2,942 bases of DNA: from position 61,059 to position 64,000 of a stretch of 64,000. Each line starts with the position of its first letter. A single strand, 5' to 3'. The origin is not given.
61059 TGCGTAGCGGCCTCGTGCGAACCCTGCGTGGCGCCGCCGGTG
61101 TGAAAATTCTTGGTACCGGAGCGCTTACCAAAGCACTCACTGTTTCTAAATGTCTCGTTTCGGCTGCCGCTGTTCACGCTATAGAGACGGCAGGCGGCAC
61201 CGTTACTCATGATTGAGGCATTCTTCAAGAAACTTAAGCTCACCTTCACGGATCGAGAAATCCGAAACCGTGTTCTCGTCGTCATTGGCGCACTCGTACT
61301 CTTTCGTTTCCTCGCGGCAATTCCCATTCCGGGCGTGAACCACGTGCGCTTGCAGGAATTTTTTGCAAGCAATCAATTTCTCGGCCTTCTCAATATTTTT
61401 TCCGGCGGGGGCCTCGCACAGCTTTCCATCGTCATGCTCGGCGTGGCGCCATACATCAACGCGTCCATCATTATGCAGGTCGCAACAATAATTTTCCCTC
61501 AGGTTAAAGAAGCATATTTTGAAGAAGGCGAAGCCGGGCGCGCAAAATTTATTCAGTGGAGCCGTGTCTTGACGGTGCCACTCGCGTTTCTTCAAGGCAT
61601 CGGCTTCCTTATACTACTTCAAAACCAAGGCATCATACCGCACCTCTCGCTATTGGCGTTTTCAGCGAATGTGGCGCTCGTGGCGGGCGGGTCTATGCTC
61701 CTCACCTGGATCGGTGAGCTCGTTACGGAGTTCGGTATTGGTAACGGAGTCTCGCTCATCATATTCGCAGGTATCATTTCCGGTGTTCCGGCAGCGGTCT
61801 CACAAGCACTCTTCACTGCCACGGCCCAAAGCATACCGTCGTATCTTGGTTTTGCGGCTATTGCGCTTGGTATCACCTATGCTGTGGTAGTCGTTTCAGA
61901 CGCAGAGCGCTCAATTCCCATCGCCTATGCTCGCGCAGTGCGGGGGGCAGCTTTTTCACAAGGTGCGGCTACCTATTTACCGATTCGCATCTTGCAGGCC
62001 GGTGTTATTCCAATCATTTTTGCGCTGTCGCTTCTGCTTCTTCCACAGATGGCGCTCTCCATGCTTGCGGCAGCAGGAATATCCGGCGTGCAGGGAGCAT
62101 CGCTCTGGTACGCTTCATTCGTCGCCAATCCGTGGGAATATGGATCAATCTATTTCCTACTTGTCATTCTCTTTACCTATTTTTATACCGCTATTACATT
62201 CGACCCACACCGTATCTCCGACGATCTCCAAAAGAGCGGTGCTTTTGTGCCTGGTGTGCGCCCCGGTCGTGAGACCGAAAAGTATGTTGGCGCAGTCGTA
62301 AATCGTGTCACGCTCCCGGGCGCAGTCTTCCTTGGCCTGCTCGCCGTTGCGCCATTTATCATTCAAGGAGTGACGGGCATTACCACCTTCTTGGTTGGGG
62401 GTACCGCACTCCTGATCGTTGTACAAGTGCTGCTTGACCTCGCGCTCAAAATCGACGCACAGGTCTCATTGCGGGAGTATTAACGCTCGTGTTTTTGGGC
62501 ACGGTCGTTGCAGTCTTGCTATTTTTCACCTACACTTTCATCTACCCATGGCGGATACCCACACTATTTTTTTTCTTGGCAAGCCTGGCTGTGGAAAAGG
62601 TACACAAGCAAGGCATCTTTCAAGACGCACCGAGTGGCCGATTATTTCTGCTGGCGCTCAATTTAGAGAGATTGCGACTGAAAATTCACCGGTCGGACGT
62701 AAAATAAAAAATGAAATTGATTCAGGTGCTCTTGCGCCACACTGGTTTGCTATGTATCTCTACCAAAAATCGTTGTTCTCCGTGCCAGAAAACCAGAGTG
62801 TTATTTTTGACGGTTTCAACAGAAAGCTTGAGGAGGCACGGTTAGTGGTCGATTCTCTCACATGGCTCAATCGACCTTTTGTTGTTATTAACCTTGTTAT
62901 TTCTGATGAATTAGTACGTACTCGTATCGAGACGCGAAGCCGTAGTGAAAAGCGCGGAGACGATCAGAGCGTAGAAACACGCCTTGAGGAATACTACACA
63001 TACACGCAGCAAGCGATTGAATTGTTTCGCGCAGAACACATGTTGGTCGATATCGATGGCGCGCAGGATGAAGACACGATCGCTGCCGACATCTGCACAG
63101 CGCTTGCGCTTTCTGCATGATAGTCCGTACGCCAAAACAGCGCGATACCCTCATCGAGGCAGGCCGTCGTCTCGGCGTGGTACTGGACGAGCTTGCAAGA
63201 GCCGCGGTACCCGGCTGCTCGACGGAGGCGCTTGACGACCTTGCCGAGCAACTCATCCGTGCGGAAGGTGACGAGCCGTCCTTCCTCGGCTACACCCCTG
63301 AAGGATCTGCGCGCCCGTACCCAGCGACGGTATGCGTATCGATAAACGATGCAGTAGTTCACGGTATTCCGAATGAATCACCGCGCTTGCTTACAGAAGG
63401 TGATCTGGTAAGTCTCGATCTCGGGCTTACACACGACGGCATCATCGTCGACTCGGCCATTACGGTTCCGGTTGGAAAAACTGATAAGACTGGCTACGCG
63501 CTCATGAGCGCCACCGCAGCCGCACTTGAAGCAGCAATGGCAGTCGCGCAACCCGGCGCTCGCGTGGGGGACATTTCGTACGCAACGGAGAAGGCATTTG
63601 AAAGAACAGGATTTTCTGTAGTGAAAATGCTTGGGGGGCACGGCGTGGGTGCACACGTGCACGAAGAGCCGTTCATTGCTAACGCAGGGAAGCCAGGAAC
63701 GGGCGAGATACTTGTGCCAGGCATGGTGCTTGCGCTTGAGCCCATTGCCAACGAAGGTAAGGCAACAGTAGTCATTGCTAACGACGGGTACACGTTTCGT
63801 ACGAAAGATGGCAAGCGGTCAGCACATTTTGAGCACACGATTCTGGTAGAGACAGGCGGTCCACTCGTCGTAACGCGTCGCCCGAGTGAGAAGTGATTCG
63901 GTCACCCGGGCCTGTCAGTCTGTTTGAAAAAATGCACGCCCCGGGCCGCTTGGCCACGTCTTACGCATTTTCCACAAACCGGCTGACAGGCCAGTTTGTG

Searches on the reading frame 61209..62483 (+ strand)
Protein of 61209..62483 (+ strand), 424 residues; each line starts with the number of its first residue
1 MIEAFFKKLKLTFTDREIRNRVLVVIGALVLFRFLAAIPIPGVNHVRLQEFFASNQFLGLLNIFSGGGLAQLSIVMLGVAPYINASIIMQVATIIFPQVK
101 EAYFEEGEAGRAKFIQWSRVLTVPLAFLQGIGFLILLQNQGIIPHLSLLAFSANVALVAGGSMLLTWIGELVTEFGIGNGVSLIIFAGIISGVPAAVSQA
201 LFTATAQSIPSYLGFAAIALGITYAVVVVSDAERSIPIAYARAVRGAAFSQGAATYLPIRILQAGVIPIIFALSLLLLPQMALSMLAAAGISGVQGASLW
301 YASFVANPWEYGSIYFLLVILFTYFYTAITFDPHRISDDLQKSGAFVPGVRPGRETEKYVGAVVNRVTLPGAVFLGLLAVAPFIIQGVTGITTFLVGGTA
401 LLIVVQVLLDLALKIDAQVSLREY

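Call 17: search_protein_families(library=pfam, proteins=[window:61209-62483:+], max_evalue=0.001)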
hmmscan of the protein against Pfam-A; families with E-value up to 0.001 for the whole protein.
window:61209-62483:+ (424 aa): 1 family
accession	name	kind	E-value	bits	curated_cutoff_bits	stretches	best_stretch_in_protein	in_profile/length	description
PF00344.25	SecY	-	5.1e-90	302.4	32.2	1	73-411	1-305/306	SecY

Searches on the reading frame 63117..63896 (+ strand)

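Call 17: search_protein_families(library=pfam, proteins=[window:63117-63896:+], max_evalue=0.001)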
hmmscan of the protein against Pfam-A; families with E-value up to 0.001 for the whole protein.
window:63117-63896:+ (259 aa): 1 family
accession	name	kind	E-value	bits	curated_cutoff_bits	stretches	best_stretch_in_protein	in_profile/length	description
PF00557.29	Peptidase_M24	-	4.4e-41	141.4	23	1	13-245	4-207/208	Metallopeptidase family M24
